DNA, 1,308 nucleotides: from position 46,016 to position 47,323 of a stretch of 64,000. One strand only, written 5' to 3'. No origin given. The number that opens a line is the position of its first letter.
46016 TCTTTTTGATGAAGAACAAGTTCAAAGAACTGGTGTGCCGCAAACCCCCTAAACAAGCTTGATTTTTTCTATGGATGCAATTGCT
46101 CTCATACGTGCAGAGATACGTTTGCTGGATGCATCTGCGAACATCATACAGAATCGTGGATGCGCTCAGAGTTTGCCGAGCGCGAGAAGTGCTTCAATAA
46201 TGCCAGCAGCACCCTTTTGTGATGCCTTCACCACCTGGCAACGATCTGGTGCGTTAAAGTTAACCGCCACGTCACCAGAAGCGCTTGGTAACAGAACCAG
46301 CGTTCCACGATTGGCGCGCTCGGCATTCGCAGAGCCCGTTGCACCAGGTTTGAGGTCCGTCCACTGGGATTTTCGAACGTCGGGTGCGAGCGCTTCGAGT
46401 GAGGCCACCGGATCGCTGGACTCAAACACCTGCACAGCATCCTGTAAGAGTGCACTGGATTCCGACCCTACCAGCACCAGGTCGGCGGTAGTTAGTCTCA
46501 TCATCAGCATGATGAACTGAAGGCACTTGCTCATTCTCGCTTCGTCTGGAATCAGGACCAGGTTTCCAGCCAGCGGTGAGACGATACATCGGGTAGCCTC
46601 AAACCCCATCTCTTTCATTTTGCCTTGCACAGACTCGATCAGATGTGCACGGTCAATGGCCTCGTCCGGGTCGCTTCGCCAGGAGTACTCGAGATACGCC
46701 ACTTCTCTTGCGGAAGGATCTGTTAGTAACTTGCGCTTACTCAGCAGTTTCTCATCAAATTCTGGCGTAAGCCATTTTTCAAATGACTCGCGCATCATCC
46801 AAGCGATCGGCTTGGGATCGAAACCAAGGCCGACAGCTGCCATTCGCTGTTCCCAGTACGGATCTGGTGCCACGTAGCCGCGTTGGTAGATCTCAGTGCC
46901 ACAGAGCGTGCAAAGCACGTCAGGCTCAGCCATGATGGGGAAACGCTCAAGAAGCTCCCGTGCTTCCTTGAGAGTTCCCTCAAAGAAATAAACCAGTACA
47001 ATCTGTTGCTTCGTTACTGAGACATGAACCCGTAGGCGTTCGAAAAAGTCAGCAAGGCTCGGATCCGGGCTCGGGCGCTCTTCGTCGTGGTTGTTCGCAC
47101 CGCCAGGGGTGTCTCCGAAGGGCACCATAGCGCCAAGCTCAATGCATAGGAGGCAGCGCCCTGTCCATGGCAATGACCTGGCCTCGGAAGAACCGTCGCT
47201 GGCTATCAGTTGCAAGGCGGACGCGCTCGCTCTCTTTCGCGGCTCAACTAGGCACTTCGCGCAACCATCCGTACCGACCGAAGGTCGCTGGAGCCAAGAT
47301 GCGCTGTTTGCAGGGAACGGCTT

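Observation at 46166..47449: Stand-alone sucrose-phosphatase-like protein whose HAD catalytic motifs appear substituted (possible pseudo-phosphatase)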

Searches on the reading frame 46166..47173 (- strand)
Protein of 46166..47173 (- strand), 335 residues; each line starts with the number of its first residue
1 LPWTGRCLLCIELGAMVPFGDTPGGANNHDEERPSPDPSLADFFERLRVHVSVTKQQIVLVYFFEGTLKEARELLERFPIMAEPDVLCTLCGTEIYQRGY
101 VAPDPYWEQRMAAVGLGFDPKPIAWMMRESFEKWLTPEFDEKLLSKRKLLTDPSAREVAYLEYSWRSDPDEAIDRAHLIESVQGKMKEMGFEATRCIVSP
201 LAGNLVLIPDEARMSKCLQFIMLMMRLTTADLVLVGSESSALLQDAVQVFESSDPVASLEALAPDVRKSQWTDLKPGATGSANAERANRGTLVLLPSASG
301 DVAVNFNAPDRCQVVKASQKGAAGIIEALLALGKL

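Call 17: search_solved_structures(query=A1, max_evalue=10, show_alignments=3)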
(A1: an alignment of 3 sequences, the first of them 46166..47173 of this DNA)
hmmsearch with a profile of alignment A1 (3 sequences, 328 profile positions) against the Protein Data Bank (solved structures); distinct sequences matched with E-value up to 10: 5.
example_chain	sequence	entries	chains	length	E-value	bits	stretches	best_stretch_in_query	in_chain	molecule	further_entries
8j07_l7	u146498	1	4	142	1.2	11.2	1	146-196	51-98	Dynein light chain Tctex-type protein 2B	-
8rgi_B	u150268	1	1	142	1.2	11.2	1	146-196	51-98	Dynein light chain Tctex-type protein 2B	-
9fqr_JY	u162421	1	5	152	1.3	11.1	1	146-196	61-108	Dynein light chain Tctex-type protein 2B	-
3cx5_F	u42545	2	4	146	1.3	11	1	14-61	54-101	Cytochrome b-c1 complex subunit 6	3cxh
6giq_F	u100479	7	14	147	1.4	11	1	14-61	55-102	QCR6 isoform 1 | Cytochrome b-c1 complex subunit 6 | CYTOCHROME B-C1 COMPLEX SUBUNIT 6; SYNONYM: COMPLEX III SUBUNIT 6,COMPLEX III SUBUNIT VI,C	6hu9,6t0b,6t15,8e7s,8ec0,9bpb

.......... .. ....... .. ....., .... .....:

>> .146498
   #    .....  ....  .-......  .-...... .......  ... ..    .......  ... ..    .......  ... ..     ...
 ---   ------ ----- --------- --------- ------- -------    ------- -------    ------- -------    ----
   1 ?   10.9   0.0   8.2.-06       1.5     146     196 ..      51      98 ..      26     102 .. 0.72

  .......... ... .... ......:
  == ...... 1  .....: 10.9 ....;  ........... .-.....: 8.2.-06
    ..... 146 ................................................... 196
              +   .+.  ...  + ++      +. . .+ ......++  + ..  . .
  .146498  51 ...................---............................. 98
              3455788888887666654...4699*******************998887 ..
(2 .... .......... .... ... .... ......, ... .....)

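Call 22: predict_structure(alignment_id=A1)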
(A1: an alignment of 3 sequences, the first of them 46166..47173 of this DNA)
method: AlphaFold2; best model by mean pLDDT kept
length: 335 residues; sequences in the alignment: 3
mean_pLDDT: 50.5   pTM: 0.57
mean pLDDT of the five models: 50.5, 45.3, 40.2, 37.8, 36.2
residues with pLDDT >= 90: 0; 70-90: 60; 50-70: 106; < 50: 169
segments of 3 or more residues with pLDDT < 50: 1-3, 19-35, 80-84, 90-177, 189-191, 198-206, 210-212, 261-287, 300-309
pLDDT, mean of each block of 10 residues (from residue 1): 62 66 32 52 72 67 62 60 47 39 28 25 24 24 32 34 33 45 51 49 46 60 65 77 68 55 40 35 45 66 44 72 78 70
secondary structure, 60 per line:
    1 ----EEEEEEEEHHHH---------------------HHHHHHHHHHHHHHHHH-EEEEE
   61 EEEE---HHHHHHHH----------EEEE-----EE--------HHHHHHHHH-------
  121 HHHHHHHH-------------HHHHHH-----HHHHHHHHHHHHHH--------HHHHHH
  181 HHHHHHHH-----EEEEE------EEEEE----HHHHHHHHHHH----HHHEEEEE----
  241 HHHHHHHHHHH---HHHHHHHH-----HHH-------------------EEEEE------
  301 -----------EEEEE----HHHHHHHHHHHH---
elements in order: E5-12 H13-16 H38-54 E56-64 H68-75 E86-89 H105-113 H121-128 H142-147 H153-166 H175-188 E194-198 E205-209 H214-224 E232-236 H241-251 H255-262 E290-294 E312-316 H321-332

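Call 23: search_protein_representatives(alignment_id=A1)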
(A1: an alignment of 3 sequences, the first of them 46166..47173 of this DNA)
Query: 3 sequences, 328 profile positions. Proteins with E-value up to 0.001 (for the whole library): 23; up to 1e-10: 13; up to 1e-30: 3. The best 23 are listed.
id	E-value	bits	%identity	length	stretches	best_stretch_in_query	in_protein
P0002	2.4e-192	654.5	-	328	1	1-328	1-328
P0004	1.2e-69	251.1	-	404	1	1-327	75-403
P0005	9.2e-44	166.1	-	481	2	1-140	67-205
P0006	2.2e-15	72.8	-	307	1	32-222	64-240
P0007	2.3e-13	66.2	-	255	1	27-221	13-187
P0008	3.1e-13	65.8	-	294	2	31-126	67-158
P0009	7.4e-13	64.5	-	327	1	35-230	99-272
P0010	9.5e-13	64.2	-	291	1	26-230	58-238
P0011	1.3e-12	63.7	-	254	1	35-223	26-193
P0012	2.9e-12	62.6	-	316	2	35-135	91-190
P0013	4.7e-12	61.9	-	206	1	78-240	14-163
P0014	7.3e-12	61.3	-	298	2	28-126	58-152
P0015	7.8e-12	61.2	-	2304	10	284-323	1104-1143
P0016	4.5e-10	55.4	-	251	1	75-237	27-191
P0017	1.2e-09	54.0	-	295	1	46-234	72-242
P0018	3.2e-09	52.6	-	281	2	26-128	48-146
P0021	2.2e-07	46.5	-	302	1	75-235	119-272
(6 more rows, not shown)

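Call 25: list_cluster_members(proteins=[P0004, P0005, P0006, P0007, P0008, P0009, P0010, P0012, P0017, P0021])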
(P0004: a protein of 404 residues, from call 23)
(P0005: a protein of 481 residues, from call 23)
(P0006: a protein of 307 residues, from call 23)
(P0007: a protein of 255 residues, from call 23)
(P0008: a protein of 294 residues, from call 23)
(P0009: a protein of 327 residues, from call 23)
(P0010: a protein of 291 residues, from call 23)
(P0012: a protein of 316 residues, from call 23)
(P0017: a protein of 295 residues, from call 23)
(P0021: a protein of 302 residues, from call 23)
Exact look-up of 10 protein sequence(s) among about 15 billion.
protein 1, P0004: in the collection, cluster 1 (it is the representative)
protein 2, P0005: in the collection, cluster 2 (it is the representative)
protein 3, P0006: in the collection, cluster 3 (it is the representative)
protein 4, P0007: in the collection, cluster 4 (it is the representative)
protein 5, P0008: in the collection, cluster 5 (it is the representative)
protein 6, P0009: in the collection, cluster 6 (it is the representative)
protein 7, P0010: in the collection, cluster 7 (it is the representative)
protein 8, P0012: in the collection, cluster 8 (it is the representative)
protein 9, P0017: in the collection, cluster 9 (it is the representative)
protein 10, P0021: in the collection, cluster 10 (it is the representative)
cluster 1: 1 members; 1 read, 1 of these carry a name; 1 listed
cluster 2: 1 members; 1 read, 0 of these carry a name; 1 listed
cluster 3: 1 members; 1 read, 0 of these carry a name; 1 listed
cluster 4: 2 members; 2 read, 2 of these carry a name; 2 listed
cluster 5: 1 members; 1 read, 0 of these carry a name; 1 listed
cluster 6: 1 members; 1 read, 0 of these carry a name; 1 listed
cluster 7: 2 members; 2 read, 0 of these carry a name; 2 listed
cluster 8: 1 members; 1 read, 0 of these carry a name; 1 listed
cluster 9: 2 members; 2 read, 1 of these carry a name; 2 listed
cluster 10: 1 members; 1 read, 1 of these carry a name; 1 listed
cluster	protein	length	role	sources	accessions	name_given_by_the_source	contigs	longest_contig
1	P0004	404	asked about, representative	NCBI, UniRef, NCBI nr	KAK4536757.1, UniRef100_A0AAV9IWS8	hypothetical protein CDCA_CDCA09G2782 [Cyanidium caldarium] | Uncharacterized protein n=1 Tax=Cyanidium caldarium TaxID=2771 RepID=A0AAV9IWS8_CYACA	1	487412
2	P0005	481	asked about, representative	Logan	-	-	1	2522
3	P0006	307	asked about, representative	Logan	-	-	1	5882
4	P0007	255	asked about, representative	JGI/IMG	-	hypothetical protein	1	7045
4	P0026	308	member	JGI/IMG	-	Sucrose-6F-phosphate phosphohydrolase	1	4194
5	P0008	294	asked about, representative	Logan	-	-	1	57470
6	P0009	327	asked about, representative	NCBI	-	-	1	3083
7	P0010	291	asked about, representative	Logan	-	-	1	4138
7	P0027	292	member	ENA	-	-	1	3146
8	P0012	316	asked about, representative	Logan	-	-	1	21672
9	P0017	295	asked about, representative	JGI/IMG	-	-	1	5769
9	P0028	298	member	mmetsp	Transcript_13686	Transcript_13686/g.24540 ORF Transcript_13686/g.24540 Transcript_13686/m.24540 ...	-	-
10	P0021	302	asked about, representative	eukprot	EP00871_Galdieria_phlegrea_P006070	jgi/Galph1/950/GphlegSOOS_G5694.1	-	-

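Call 26: search_protein_families(library=pfam, proteins=[P0004, P0005, P0006, P0007, P0008, P0009, P0010, P0012, P0017, P0021], max_evalue=1)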
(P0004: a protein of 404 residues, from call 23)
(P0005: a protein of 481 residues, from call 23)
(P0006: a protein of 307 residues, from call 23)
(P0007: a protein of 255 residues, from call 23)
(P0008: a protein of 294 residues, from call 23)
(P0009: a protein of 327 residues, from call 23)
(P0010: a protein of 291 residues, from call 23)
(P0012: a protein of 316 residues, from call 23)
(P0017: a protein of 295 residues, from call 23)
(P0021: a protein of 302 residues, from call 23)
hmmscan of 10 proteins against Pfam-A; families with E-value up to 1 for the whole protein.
P0004 (404 aa): 1 family
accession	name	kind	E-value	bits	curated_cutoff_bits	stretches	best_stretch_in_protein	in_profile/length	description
PF05116.19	S6PP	-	0.00069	19.7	20.3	1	232-293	130-189/247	Sucrose-6F-phosphate phosphohydrolase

P0005 (481 aa): 1 family
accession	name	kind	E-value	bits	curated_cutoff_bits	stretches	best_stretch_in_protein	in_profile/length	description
PF05116.19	S6PP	-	3.1e-05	24.1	20.3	1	106-188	24-104/247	Sucrose-6F-phosphate phosphohydrolase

P0006 (307 aa): 1 family
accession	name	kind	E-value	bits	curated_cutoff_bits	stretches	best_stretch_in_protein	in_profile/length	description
PF05116.19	S6PP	-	1.2e-07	32.1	20.3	1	48-272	4-212/247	Sucrose-6F-phosphate phosphohydrolase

P0007 (255 aa): 1 family
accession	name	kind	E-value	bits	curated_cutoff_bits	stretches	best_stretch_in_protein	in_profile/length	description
PF05116.19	S6PP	-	5.6e-20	72.4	20.3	1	20-252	22-245/247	Sucrose-6F-phosphate phosphohydrolase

P0008 (294 aa): 1 family
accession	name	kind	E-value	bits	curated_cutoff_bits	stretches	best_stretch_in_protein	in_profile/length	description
PF05116.19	S6PP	-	1.1e-17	65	20.3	1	49-291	3-245/247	Sucrose-6F-phosphate phosphohydrolase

P0009 (327 aa): 1 family
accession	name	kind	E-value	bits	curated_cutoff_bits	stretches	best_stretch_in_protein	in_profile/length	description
PF05116.19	S6PP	-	6.2e-25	88.6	20.3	1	78-325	2-246/247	Sucrose-6F-phosphate phosphohydrolase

P0010 (291 aa): 3 families
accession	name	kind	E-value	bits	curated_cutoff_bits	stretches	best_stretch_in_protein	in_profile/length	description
PF05116.19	S6PP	-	2.1e-19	70.5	20.3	1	47-288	3-245/247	Sucrose-6F-phosphate phosphohydrolase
PF18152.6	DAHP_snth_FXD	-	0.1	12.9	27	1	180-207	13-40/67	DAHP synthase ferredoxin-like domain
PF00573.27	Ribosomal_L4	-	0.11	12.6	25.8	0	42-114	101-169/190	Ribosomal protein L4/L1 family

P0012 (316 aa): 1 family
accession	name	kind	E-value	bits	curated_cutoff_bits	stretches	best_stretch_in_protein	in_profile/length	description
PF05116.19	S6PP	-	1.5e-15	57.9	20.3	1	69-314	3-246/247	Sucrose-6F-phosphate phosphohydrolase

P0017 (295 aa): 1 family
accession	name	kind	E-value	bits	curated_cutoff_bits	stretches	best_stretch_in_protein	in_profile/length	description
PF05116.19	S6PP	-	3e-07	30.7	20.3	1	49-238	4-189/247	Sucrose-6F-phosphate phosphohydrolase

P0021 (302 aa): 1 family
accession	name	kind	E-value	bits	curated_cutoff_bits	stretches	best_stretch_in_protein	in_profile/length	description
PF05116.19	S6PP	-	0.024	14.7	20.3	1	119-159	59-99/247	Sucrose-6F-phosphate phosphohydrolase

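Call 27: search_solved_structures(query=P0009, max_evalue=1, show_alignments=2)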
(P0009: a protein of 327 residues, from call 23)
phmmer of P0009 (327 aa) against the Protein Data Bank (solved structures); distinct sequences matched with E-value up to 1: 1.
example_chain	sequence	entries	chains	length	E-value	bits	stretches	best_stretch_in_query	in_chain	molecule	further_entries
1s2o_A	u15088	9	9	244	0.00028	23.5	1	107-325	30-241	sucrose-phosphatase | sucrose-phosphatase (SPP) | hypothetical protein slr0953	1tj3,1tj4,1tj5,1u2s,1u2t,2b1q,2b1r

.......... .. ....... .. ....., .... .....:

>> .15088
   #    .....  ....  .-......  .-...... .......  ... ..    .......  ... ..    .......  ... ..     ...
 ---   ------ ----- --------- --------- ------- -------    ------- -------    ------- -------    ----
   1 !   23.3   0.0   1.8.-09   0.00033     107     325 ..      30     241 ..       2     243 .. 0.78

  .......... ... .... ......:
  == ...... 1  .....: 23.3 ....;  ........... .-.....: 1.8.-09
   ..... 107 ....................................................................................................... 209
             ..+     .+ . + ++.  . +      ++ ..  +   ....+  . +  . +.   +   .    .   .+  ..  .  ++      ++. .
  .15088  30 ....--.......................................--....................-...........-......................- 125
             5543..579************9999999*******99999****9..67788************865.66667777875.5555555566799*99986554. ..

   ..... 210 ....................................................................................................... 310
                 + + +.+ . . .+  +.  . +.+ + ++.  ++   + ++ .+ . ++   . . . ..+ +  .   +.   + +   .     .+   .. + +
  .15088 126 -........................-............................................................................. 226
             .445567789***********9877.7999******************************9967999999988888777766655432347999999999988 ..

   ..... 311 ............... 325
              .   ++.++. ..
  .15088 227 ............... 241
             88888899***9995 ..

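Call 29: find_homologous_proteins(query=A2, max_evalue=0.00001)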
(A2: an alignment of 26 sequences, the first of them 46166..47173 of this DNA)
Query A2 (26 sequences) (335 aa, profile of the alignment): 4 proteins with E <= 0.00001 among 8000 candidates.
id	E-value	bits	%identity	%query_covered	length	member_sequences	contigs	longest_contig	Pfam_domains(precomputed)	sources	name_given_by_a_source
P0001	4.2e-70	255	100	100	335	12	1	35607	PF05116.20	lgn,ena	-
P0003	1.2e-69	253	57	98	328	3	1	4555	-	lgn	-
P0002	6.9e-67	244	59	98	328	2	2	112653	-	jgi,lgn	jgi:hypothetical protein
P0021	3.1e-55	206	25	49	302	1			-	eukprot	eukprot:jgi/Galph1/950/GphlegSOOS_G5694.1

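Call 39: predict_structure(alignment_id=A2)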
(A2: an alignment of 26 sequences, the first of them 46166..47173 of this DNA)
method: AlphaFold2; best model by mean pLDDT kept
length: 335 residues; sequences in the alignment: 26
mean_pLDDT: 85.9   pTM: 0.87
mean pLDDT of the five models: 85.9, 84.1, 83.4, 83.0, 77.4
residues with pLDDT >= 90: 210; 70-90: 71; 50-70: 47; < 50: 7
segments of 3 or more residues with pLDDT < 50: 1-3
pLDDT, mean of each block of 10 residues (from residue 1): 74 89 52 80 95 93 96 93 96 95 90 74 96 95 73 67 84 89 96 93 93 94 92 95 95 81 71 61 73 90 76 94 96 89
secondary structure, 60 per line:
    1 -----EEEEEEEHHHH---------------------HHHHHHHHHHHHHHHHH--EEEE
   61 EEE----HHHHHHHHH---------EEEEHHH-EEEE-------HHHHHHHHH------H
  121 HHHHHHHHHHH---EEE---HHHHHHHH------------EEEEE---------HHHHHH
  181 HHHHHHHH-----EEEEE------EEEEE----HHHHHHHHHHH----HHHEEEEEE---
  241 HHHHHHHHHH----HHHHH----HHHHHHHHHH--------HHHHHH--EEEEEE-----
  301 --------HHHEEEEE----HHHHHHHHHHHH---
elements in order: E6-12 H13-16 H38-54 E57-63 H68-76 E86-89 E94-97 H105-113 H120-131 E135-137 H141-148 E161-165 H175-188 E194-198 E205-209 H214-224 E232-237 H241-250 H255-259 H264-273 H282-287 E290-295 E312-316 H321-332

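Call 41: fold_search(model_id=the predicted structure, library=pdb)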
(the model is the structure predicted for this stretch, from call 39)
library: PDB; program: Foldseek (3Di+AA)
matches with E <= 10: 772; with E <= 0.001: 77
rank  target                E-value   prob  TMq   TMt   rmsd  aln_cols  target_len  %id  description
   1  1s2o                  1.9e-12  1.00  0.55  0.72   6.2       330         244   15  X-Ray structure of the sucrose-phosphatase (SPP) from Synechocystis sp. PCC6803 at 1.40 A resolution (released 2005-02-22)
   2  3gyg_A                9.1e-10  1.00  0.48  0.55   8.3       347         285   12  Crystal structure of yhjK (haloacid dehalogenase-like hydrolase protein) from Bacillus subtilis (released 2009-05-12)
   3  3gyg_C                9.1e-10  1.00  0.46  0.54   9.0       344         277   12  Crystal structure of yhjK (haloacid dehalogenase-like hydrolase protein) from Bacillus subtilis (released 2009-05-12)
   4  3gyg_D                6.4e-08  1.00  0.47  0.61   6.4       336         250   10  Crystal structure of yhjK (haloacid dehalogenase-like hydrolase protein) from Bacillus subtilis (released 2009-05-12)
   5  3pgv_B                9.8e-08  1.00  0.45  0.57   7.4       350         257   11  Crystal structure of a haloacid dehalogenase-like hydrolase (KPN_04322) from Klebsiella pneumoniae subsp. pneumoniae M (released 2010-12-15)
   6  1xvi_B                1.9e-07  1.00  0.39  0.53   8.9       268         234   12  Crystal Structure of YedP, phosphatase-like domain protein from Escherichia coli K12 (released 2004-12-14)
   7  3pgv_C                2.4e-07  1.00  0.46  0.57   8.4       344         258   11  Crystal structure of a haloacid dehalogenase-like hydrolase (KPN_04322) from Klebsiella pneumoniae subsp. pneumoniae M (released 2010-12-15)
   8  3r4c                  2.5e-07  1.00  0.45  0.55   9.7       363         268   10  Divergence of Structure and Function Among Phosphatases of the Haloalkanoate (HAD) Enzyme Superfamily: Analysis of BT166 (released 2011-10-26)
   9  3pgv_A                3.9e-07  1.00  0.46  0.57   8.8       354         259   10  Crystal structure of a haloacid dehalogenase-like hydrolase (KPN_04322) from Klebsiella pneumoniae subsp. pneumoniae M (released 2010-12-15)
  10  1nf2_A                4.4e-07  1.00  0.50  0.61   8.5       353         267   10  X-ray crystal structure of TM0651 from Thermotoga maritima (released 2003-09-16)
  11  2pq0_B                5.6e-07  1.00  0.49  0.62   8.8       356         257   10  Crystal structure of Hyopthetical protein (gk_1056) from geobacillus Kaustophilus HTA426 (released 2008-05-06)
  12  2hf2_A                5.6e-07  1.00  0.47  0.56   8.5       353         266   11  Domain shifting confirms monomeric structure of Escherichia sugar phosphatase SUPH (released 2006-07-18)
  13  2rb5                  8.0e-07  1.00  0.45  0.56   9.2       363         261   10  X-ray Crystallographic Structures Show Conservation of a Trigonal-Bipyramidal Intermediate in a Phosphoryl-transfer Supe (released 2008-04-22)
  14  2hf2_B                9.0e-07  1.00  0.48  0.58   8.0       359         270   11  Domain shifting confirms monomeric structure of Escherichia sugar phosphatase SUPH (released 2006-07-18)
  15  3gyg_B                9.5e-07  1.00  0.43  0.60   6.4       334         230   11  Crystal structure of yhjK (haloacid dehalogenase-like hydrolase protein) from Bacillus subtilis (released 2009-05-12)
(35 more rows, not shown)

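Call 44: find_homologous_proteins(query=A3, max_evalue=1e-8)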
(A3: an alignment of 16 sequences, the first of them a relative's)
Query A3 (16 sequences) (327 aa, profile of the alignment): 4 proteins with E <= 1e-8 among 8000 candidates.
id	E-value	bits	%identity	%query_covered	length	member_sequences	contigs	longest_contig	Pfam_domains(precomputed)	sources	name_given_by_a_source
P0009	3.7e-107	376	100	100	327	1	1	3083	PF05116.20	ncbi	-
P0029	2.4e-103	364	61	87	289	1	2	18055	PF05116.20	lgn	-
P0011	9.3e-98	345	61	78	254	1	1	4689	PF05116.20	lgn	-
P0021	2.3e-59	219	27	44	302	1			-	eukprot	eukprot:jgi/Galph1/950/GphlegSOOS_G5694.1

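Call 61: find_related_loci(query=A5, collection=genome_contigs, flank=3000)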
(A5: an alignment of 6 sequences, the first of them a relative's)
Query A5 (269 aa) in genome_contigs; peptide patterns used: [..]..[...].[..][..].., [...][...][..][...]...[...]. (x = any residue, [..] = any of these).
68 stretches matched a pattern, but none encodes a relative of the query by tblastn (E <= 1e-3).
